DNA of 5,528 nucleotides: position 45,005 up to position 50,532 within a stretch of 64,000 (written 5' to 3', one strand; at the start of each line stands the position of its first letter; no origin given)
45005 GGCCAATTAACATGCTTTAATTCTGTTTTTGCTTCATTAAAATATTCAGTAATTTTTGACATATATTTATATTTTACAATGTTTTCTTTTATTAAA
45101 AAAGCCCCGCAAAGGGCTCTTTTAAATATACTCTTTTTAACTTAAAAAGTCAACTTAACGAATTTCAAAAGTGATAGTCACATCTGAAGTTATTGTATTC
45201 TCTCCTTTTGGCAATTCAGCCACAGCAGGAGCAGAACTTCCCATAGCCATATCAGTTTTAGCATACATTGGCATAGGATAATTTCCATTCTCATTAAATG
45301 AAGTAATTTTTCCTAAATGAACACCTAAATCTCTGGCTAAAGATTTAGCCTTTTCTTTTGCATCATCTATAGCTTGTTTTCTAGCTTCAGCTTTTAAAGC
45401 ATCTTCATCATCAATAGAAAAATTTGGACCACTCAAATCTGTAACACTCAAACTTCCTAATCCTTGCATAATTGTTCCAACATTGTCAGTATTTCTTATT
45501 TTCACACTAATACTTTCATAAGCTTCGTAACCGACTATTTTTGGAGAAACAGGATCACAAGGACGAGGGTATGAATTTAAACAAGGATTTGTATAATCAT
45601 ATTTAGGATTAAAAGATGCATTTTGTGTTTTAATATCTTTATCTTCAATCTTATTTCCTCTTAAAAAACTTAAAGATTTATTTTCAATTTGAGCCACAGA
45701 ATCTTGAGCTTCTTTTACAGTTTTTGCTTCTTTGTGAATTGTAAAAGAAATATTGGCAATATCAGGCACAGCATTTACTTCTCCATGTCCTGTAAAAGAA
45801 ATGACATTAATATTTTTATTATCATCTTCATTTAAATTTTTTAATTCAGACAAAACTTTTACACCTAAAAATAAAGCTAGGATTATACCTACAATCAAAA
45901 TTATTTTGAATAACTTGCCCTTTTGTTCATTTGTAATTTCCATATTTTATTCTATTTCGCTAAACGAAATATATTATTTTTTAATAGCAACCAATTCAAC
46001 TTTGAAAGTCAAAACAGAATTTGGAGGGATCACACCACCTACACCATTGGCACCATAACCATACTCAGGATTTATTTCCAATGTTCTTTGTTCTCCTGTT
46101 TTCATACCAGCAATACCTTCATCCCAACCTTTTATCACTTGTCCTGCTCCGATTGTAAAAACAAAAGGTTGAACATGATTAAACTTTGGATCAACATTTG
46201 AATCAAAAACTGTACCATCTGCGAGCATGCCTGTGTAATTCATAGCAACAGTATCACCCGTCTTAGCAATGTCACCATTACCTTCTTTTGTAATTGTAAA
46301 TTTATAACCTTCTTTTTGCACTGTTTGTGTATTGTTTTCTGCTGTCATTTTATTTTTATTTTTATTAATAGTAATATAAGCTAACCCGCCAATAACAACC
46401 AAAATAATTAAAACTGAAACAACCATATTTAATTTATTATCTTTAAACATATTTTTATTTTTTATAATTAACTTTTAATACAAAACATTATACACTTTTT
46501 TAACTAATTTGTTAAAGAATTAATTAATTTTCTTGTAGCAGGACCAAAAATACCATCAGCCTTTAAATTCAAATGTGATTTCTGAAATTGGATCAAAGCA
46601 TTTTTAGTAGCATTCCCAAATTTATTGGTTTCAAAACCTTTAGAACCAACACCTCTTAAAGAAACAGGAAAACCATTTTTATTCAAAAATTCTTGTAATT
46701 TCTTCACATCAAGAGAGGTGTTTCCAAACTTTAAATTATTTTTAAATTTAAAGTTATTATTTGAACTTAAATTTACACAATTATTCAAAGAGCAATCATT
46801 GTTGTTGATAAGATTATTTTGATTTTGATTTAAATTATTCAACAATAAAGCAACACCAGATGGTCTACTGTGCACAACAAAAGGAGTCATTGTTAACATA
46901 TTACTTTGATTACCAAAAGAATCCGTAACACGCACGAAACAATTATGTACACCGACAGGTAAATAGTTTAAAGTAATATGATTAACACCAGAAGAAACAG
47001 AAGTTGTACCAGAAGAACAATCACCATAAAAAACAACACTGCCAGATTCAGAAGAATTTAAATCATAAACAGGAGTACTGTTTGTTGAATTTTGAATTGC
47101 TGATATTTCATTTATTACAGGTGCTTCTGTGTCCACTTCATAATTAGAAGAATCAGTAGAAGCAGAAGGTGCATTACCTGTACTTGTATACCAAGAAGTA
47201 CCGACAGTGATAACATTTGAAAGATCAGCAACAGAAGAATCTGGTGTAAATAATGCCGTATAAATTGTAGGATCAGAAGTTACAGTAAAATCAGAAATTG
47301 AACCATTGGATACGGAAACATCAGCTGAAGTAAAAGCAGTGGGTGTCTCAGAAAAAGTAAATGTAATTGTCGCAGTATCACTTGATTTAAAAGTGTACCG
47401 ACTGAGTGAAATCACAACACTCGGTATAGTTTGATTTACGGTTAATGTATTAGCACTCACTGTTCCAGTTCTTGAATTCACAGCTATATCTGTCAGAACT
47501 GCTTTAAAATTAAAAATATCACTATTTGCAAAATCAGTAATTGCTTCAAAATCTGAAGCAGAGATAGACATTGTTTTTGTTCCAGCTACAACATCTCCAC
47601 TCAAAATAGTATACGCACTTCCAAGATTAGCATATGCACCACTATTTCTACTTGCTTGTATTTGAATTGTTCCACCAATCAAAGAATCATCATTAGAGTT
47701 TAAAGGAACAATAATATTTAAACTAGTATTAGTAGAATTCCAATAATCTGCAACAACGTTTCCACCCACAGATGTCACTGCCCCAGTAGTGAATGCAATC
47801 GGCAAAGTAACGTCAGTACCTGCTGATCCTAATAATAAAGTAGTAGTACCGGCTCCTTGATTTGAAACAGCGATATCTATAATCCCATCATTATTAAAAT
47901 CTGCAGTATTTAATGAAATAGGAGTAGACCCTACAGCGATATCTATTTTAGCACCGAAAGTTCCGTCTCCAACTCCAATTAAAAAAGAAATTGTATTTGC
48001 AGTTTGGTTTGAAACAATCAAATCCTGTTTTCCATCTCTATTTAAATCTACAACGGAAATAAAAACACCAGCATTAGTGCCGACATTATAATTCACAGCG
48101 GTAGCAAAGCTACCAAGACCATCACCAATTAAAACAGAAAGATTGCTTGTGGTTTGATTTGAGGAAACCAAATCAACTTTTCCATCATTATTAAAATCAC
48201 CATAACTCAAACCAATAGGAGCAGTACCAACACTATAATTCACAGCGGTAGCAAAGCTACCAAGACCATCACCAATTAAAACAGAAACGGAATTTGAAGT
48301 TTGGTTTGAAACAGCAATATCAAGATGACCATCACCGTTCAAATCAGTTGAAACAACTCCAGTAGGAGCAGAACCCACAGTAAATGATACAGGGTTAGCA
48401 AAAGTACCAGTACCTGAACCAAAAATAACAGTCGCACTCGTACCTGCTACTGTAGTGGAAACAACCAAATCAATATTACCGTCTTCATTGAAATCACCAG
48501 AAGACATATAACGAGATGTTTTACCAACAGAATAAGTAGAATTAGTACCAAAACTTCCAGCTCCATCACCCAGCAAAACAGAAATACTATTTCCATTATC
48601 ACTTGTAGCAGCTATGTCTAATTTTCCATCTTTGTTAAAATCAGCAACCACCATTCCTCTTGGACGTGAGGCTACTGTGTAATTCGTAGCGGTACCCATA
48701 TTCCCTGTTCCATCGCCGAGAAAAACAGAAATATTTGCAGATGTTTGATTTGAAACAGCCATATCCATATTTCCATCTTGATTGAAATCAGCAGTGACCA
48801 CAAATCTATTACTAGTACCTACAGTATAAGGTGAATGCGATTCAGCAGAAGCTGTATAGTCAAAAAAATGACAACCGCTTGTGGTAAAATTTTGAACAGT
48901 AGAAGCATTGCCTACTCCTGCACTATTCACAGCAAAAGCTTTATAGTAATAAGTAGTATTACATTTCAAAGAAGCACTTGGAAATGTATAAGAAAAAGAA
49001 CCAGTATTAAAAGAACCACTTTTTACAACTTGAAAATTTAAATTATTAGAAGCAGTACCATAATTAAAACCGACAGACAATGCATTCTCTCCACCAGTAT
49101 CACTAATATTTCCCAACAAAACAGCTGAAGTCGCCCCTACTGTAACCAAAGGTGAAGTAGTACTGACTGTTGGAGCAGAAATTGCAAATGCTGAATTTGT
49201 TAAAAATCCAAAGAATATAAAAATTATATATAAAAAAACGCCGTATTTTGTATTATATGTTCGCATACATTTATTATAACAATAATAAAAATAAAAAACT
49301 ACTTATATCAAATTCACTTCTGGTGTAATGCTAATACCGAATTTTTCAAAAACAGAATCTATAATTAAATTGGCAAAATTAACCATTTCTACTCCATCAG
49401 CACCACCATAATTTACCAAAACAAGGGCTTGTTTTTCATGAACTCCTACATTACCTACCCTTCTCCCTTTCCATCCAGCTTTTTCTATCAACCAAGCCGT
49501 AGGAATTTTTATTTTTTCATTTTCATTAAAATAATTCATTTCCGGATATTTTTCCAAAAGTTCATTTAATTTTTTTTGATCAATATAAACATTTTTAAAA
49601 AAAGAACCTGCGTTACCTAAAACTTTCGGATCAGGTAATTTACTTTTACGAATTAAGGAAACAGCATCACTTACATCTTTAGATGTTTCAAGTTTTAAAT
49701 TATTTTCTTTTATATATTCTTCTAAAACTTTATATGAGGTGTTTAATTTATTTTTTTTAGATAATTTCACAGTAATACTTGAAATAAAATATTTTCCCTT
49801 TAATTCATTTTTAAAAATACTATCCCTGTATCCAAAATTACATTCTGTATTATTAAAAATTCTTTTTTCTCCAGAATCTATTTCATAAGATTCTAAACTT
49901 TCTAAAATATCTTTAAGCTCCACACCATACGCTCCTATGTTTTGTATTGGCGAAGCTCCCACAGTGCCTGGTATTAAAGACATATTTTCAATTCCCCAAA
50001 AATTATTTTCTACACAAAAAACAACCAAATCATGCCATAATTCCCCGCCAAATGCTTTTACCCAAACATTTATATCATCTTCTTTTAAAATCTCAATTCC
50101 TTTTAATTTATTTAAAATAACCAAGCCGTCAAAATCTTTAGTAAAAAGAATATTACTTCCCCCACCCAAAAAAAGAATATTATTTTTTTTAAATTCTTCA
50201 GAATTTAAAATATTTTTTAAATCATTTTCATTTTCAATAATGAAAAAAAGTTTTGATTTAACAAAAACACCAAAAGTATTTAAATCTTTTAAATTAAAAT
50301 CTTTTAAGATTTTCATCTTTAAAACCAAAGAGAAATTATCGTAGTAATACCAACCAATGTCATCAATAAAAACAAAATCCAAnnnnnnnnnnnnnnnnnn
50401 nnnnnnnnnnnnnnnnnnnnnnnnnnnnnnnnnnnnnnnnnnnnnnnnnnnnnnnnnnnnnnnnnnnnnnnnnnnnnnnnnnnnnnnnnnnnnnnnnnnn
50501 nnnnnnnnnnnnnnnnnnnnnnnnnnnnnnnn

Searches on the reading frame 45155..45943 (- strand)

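Call 36: search_protein_families(library=pfam, proteins=[window:45155-45943:-], max_evalue=0.00001)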
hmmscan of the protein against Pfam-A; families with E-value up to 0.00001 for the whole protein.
window:45155-45943:- (262 aa): 1 family
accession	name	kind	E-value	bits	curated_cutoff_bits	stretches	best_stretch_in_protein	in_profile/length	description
PF04402.19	SIMPL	-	1.9e-50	172.4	25.2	1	48-259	1-205/205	Protein of unknown function (DUF541)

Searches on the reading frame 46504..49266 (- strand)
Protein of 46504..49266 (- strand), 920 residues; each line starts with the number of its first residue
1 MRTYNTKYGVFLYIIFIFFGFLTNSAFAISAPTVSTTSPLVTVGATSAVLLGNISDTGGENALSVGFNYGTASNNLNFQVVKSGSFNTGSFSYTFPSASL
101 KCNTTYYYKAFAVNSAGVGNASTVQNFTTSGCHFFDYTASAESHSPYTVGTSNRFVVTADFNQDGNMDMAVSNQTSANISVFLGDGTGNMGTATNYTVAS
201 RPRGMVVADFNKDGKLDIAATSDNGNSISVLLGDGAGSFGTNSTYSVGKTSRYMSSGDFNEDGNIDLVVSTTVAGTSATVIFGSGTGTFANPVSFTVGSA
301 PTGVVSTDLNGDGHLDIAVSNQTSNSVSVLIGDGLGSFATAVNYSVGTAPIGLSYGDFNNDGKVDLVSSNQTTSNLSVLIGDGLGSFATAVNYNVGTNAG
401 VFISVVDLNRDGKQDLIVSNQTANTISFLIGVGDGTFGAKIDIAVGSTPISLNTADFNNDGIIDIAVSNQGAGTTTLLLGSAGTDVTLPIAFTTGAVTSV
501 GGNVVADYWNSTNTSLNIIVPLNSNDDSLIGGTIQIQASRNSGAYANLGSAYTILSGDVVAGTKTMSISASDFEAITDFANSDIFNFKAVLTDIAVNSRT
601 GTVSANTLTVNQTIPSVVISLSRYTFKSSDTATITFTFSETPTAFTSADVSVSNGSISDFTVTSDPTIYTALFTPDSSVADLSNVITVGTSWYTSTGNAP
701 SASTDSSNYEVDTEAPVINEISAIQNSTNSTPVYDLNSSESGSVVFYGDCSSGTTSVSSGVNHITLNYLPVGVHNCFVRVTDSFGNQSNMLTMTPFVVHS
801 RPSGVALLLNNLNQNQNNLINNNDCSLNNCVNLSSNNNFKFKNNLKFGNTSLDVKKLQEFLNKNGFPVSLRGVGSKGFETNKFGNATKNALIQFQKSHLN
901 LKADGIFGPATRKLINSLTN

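Call 36: search_protein_families(library=pfam, proteins=[window:46504-49266:-], max_evalue=0.00001)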
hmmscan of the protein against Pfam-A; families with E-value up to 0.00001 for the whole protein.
window:46504-49266:- (920 aa): 4 families
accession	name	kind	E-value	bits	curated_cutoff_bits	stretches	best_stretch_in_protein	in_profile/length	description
PF13517.12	FG-GAP_3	-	7.1e-53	177.5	26.9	6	308-367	1-60/61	FG-GAP-like repeat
PF01839.29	FG-GAP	-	8.1e-26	89.9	22.1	0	301-329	2-36/37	FG-GAP repeat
PF19078.6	Big_12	-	1.3e-19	70.7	27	1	612-711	2-102/102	Bacterial Ig-like domain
PF01471.23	PG_binding_1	-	1.1e-10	41.9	23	1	853-914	4-56/57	Putative peptidoglycan binding domain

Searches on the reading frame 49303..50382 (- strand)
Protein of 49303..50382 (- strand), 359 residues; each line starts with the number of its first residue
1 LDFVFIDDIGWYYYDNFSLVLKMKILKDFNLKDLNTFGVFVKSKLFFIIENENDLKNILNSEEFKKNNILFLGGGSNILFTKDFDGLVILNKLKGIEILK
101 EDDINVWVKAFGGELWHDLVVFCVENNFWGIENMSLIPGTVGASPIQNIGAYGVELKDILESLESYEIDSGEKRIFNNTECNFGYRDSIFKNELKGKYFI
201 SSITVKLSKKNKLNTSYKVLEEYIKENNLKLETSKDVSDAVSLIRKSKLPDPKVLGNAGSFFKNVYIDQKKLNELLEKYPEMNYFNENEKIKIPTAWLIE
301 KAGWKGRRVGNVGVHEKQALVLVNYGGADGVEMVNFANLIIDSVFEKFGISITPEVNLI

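Call 36: search_protein_families(library=pfam, proteins=[window:49303-50382:-], max_evalue=0.00001)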
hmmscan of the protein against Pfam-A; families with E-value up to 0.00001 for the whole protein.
window:49303-50382:- (359 aa): 2 families
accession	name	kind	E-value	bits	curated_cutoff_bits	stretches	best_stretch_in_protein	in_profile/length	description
PF02873.21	MurB_C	-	1.9e-24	86.2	27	1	237-359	2-99/99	UDP-N-acetylenolpyruvoylglucosamine reductase, C-terminal domain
PF01565.28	FAD_binding_4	-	1.2e-18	67.6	26.4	1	45-166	3-129/139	FAD binding domain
